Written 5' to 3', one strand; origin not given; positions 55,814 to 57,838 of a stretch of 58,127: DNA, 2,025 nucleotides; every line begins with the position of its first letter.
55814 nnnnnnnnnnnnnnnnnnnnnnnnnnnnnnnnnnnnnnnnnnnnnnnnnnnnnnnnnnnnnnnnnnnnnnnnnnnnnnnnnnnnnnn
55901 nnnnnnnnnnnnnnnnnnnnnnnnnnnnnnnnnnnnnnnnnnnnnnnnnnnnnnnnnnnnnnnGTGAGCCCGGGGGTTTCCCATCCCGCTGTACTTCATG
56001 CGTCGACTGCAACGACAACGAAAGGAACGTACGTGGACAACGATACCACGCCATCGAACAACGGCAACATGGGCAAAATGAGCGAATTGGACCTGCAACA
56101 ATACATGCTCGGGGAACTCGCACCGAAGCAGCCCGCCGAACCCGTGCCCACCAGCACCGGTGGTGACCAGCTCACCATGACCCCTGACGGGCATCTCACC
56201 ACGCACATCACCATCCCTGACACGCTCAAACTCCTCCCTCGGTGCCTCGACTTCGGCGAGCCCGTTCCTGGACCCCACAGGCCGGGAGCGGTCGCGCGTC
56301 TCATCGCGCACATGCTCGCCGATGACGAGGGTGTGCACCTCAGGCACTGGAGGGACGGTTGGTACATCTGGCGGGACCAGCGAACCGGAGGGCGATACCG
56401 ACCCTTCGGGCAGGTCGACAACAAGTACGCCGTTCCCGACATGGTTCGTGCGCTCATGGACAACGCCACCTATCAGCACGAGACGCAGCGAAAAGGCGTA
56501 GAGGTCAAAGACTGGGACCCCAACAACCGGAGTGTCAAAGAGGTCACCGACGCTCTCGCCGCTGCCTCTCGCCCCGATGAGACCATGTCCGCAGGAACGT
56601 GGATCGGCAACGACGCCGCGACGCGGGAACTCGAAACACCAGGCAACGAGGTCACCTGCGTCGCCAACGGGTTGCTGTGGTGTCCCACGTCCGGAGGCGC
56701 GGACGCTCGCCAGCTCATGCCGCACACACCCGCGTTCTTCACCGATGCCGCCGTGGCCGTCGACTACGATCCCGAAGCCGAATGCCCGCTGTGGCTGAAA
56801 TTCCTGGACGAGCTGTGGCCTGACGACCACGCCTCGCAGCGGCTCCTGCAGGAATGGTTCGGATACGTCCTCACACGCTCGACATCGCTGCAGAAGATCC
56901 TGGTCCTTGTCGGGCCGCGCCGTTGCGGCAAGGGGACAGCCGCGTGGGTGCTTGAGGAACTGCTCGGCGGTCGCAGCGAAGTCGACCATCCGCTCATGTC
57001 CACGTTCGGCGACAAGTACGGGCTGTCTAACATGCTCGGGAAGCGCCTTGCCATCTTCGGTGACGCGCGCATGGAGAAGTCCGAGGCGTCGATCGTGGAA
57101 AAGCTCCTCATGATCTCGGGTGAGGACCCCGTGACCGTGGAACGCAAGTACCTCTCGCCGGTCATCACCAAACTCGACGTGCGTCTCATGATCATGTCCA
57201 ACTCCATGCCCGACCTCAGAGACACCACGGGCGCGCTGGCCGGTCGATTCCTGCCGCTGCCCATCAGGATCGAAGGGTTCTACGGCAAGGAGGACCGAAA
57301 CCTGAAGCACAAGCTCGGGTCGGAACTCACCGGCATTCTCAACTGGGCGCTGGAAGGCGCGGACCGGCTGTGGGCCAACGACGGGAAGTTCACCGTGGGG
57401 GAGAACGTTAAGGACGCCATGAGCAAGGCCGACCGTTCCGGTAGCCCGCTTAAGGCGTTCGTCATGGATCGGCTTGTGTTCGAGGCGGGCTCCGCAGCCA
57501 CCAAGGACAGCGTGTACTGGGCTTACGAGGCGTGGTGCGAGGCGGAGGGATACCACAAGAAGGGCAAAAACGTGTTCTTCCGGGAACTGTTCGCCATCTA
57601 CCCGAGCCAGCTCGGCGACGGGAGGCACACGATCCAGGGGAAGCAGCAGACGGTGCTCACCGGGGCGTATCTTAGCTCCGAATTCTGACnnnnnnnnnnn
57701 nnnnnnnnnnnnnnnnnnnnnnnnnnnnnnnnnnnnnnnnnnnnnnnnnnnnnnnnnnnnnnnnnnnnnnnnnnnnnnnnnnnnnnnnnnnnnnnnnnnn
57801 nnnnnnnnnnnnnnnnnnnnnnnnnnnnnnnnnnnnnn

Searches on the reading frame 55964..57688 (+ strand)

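Call 52: search_protein_families(library=phrogs, proteins=[window:55964-57688:+], max_evalue=0.001)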
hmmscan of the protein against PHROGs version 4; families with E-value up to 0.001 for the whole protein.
window:55964-57688:+ (574 aa): 10 families
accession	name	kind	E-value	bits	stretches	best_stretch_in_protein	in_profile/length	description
phrog_6088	-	DNA, RNA and nucleotide metabolism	1e-59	203.7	1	229-533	431-733/772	DNA primase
phrog_864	-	DNA, RNA and nucleotide metabolism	2.4e-54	186.2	1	233-565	293-620/1064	DNA primase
phrog_1829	-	DNA, RNA and nucleotide metabolism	6.4e-51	174.4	1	248-543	442-734/772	DNA primase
phrog_1156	-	DNA, RNA and nucleotide metabolism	8.3e-44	151.3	1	114-538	369-796/855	DNA primase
phrog_2478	-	DNA, RNA and nucleotide metabolism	1.8e-31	110.1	1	249-544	521-820/854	DNA polymerase/primase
phrog_7601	-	unknown function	2e-23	84.2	1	296-548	6-256/289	-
phrog_16213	-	DNA, RNA and nucleotide metabolism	8.5e-22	78.2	1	236-542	314-631/732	DNA primase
phrog_16950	-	DNA, RNA and nucleotide metabolism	3.1e-15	56.1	1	120-548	377-812/843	DNA primase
phrog_1883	-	DNA, RNA and nucleotide metabolism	6.5e-11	42.3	1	273-539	454-723/756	DNA helicase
phrog_4210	-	DNA, RNA and nucleotide metabolism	7e-07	28.4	1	272-550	139-410/1304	DNA polymerase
